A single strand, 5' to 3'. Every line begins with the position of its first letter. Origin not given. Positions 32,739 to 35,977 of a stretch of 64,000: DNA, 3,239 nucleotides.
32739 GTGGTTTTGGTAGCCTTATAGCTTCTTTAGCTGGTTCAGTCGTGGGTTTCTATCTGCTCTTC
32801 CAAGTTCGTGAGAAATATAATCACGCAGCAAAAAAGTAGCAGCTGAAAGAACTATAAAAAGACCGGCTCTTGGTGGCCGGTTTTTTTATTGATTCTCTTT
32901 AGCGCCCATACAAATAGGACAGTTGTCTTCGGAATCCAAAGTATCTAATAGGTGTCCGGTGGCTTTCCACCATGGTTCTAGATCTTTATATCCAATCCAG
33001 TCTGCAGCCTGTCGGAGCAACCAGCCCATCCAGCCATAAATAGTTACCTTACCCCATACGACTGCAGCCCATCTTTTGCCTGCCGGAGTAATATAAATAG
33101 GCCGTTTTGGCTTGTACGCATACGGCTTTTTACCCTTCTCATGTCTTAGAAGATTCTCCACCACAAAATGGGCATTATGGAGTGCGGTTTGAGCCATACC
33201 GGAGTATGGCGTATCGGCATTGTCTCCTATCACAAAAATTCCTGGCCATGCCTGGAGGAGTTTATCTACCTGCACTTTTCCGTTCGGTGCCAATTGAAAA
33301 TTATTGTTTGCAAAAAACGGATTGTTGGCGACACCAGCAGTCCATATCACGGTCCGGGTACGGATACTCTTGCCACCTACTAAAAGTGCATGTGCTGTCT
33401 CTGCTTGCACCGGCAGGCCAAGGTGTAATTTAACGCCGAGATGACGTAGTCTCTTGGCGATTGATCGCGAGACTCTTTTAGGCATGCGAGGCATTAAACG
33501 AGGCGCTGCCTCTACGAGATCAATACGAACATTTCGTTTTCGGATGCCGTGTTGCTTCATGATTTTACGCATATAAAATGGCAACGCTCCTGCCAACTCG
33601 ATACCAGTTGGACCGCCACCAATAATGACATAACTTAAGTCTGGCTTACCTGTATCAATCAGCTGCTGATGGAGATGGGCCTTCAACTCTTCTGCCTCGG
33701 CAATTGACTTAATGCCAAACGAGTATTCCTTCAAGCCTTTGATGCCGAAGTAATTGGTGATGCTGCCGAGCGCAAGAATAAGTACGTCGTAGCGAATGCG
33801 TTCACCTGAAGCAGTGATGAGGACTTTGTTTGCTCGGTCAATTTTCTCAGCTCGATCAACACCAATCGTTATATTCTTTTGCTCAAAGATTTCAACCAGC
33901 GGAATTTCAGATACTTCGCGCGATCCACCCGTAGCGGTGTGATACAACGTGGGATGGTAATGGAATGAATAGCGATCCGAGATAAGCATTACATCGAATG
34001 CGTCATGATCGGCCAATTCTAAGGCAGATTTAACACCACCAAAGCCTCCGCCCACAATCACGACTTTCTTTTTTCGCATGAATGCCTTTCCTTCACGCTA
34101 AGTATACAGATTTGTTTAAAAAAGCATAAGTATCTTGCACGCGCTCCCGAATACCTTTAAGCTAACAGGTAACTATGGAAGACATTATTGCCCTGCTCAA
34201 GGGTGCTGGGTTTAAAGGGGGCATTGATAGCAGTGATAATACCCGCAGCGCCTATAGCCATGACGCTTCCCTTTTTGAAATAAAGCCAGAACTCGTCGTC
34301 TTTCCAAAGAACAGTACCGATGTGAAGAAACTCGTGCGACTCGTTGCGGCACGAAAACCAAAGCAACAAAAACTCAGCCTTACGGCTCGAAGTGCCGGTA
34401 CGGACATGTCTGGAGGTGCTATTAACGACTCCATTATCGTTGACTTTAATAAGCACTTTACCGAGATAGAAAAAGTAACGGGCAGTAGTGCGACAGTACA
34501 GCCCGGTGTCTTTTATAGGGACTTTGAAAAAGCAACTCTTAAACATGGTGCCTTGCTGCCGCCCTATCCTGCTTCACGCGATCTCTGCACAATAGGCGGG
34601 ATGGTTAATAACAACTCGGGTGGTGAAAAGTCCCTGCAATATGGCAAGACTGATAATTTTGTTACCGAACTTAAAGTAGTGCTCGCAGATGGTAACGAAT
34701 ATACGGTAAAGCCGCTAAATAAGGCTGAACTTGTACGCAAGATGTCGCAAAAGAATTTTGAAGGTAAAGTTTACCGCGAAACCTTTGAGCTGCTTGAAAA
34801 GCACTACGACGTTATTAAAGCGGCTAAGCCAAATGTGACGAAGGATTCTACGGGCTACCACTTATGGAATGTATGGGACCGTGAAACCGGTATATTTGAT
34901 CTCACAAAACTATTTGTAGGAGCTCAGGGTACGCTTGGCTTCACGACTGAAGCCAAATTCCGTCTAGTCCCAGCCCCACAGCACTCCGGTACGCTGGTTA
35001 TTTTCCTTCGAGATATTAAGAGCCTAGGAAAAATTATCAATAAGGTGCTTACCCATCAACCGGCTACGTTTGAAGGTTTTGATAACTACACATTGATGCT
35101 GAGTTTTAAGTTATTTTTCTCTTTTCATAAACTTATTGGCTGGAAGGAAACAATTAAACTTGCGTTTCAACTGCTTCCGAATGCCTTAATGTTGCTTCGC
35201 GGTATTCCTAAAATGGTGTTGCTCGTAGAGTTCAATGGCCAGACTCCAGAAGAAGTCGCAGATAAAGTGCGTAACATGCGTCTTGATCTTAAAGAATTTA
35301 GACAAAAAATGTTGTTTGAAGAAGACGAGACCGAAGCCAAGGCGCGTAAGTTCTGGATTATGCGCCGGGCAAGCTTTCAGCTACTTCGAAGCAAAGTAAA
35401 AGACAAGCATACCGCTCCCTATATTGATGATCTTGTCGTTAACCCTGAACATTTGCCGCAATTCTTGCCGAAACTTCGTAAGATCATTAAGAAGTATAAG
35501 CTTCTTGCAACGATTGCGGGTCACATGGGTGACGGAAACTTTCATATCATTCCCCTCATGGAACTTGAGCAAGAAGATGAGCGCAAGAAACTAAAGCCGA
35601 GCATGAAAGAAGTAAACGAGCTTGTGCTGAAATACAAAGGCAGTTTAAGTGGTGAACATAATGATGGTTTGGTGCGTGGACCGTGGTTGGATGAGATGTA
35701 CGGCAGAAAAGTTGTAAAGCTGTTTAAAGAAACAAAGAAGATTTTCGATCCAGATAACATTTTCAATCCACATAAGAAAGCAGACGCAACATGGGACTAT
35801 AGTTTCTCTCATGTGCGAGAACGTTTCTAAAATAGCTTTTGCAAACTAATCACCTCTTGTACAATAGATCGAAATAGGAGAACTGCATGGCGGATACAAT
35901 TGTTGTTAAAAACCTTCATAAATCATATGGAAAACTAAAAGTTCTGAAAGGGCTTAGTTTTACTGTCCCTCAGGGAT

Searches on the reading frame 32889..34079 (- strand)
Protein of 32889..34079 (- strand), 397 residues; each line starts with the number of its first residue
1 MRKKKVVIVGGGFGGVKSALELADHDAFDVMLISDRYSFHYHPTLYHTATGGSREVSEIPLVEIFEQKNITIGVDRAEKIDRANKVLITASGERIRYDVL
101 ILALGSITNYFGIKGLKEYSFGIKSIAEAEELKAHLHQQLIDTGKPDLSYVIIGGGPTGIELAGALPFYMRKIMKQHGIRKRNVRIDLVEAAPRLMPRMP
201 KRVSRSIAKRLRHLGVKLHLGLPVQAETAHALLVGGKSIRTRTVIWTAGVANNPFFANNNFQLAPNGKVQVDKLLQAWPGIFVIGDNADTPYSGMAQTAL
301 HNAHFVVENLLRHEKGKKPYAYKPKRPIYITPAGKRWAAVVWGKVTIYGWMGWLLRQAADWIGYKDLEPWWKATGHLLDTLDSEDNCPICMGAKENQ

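Call 32: search_protein_families(library=pfam, proteins=[window:32889-34079:-], max_evalue=0.01)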
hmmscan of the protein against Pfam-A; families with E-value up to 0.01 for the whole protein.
window:32889-34079:- (397 aa): 8 families
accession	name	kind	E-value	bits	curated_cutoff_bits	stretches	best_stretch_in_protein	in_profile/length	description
PF07992.20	Pyr_redox_2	-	9.1e-45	153.7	26.1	1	4-299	1-287/291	Pyridine nucleotide-disulphide oxidoreductase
PF00070.33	Pyr_redox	-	2.4e-12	47.6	22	1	150-225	2-64/82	Pyridine nucleotide-disulphide oxidoreductase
PF13454.12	NAD_binding_9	-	9e-07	29.4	21.8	0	151-199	1-39/155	FAD-NAD(P)-binding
PF01266.30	DAO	-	2.3e-06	27.9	27.9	0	5-36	1-31/353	FAD dependent oxidoreductase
PF01134.28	GIDA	-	0.00024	20.7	22.1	0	63-138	104-182/391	Glucose inhibited division protein A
PF13738.12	Pyr_redox_3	-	0.0021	17.8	30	0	2-107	163-268/305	Pyridine nucleotide-disulphide oxidoreductase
PF00890.30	FAD_binding_2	-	0.0046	16.7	20.4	1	6-41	2-36/414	FAD binding domain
PF13450.12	NAD_binding_8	-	0.0088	16.7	21.9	0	8-33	1-25/68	NAD(P)-binding Rossmann-like domain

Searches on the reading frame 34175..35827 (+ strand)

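Call 32: search_protein_families(library=pfam, proteins=[window:34175-35827:+], max_evalue=0.01)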
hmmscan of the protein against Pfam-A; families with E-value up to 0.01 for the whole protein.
window:34175-35827:+ (551 aa): 2 families
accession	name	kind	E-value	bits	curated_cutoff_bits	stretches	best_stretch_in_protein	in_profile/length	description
PF02913.24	FAD-oxidase_C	-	1.6e-44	153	21.2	1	268-534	2-247/248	FAD linked oxidases, C-terminal domain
PF01565.28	FAD_binding_4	-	7.3e-30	103.9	26.4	1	38-176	1-136/139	FAD binding domain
